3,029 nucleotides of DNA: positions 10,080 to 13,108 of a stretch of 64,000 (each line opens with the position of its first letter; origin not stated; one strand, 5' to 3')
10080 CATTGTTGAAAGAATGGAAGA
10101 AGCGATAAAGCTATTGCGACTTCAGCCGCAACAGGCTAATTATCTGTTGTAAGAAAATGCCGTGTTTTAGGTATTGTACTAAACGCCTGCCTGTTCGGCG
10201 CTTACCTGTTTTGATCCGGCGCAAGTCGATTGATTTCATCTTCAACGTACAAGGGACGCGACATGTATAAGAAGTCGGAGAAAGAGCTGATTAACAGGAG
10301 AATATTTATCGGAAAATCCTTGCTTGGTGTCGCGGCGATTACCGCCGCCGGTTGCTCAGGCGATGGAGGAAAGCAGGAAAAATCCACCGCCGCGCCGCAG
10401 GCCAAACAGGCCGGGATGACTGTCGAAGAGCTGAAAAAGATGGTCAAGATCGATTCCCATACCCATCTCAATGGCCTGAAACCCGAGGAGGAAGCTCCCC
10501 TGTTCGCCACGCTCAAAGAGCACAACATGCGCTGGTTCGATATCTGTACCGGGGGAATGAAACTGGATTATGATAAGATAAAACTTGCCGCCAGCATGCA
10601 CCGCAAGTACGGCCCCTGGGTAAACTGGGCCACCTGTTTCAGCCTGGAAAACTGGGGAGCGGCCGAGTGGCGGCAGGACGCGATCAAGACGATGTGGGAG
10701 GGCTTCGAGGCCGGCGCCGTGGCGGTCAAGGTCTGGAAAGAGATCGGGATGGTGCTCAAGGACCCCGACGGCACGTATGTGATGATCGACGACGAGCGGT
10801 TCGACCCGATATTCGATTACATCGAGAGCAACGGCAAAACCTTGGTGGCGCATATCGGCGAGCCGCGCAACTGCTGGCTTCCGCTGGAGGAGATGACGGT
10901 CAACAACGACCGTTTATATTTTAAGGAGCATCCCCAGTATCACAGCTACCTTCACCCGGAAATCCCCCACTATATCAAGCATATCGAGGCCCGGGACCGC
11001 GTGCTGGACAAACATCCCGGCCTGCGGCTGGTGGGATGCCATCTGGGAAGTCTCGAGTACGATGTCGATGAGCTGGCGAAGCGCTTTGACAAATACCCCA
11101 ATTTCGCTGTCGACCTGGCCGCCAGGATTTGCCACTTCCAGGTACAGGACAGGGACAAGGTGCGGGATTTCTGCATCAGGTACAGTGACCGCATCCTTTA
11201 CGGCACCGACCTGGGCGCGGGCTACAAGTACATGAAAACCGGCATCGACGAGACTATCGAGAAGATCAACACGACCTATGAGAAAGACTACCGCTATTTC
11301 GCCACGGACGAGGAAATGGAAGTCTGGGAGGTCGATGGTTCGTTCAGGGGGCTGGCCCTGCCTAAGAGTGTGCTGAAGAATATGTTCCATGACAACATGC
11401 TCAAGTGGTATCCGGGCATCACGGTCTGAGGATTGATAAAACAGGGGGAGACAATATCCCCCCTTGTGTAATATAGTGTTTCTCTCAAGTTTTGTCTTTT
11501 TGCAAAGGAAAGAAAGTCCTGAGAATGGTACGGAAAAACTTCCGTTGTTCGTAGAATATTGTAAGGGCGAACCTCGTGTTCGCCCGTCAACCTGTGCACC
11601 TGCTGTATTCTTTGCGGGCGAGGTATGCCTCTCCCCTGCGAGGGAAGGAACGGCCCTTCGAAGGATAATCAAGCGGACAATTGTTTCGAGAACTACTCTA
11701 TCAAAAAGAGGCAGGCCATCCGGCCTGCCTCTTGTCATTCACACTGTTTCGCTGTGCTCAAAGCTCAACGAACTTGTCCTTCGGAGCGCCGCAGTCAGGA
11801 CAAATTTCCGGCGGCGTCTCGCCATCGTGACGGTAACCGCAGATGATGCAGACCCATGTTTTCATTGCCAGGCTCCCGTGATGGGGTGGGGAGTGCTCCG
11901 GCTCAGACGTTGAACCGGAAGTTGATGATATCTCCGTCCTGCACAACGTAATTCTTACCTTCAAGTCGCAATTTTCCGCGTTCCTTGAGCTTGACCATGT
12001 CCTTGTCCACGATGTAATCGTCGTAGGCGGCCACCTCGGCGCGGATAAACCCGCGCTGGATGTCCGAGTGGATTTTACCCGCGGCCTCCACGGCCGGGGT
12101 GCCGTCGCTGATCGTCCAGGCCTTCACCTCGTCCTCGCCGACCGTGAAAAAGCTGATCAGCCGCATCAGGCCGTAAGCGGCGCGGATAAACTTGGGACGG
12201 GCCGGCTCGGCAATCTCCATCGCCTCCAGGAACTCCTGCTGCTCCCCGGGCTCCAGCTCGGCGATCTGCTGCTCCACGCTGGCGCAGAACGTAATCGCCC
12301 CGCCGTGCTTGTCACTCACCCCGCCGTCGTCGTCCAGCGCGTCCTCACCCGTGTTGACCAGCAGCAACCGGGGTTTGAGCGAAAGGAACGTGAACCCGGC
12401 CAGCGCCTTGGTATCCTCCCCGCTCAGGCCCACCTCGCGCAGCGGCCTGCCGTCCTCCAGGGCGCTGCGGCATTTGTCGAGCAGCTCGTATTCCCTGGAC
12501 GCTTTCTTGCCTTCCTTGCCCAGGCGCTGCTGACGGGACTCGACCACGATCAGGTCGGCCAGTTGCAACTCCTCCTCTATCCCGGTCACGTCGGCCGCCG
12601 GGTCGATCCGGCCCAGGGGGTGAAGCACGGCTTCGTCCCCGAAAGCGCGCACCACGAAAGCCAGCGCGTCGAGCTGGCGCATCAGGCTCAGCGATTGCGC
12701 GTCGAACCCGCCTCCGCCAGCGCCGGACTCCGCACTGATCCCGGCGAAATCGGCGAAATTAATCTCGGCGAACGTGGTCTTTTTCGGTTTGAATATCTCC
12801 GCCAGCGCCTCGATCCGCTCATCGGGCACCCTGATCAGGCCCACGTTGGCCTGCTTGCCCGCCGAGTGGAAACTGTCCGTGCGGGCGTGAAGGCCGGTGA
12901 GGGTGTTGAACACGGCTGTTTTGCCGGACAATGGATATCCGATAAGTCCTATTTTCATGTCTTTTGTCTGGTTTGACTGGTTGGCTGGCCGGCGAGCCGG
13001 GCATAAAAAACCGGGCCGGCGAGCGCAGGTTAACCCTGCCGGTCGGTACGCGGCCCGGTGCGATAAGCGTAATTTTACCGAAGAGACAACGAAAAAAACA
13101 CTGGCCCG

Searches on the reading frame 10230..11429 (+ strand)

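Call 58: search_protein_families(library=pfam, max_evalue=0.000001, proteins=[window:10230-11429:+])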
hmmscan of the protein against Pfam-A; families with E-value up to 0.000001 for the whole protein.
window:10230-11429:+ (399 aa): 1 family
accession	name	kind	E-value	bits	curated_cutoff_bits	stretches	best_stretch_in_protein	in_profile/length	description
PF04909.20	Amidohydro_2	-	3.2e-12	47.2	26.4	1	187-395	123-288/289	Amidohydrolase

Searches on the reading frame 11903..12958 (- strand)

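Call 58: search_protein_families(library=pfam, max_evalue=0.000001, proteins=[window:11903-12958:-])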
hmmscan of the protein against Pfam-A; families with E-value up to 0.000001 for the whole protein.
window:11903-12958:- (351 aa): 1 family
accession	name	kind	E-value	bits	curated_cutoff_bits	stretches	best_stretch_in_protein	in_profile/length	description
PF06071.19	YchF-GTPase_C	-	2e-36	124.4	27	1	267-350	1-84/84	Protein of unknown function (DUF933)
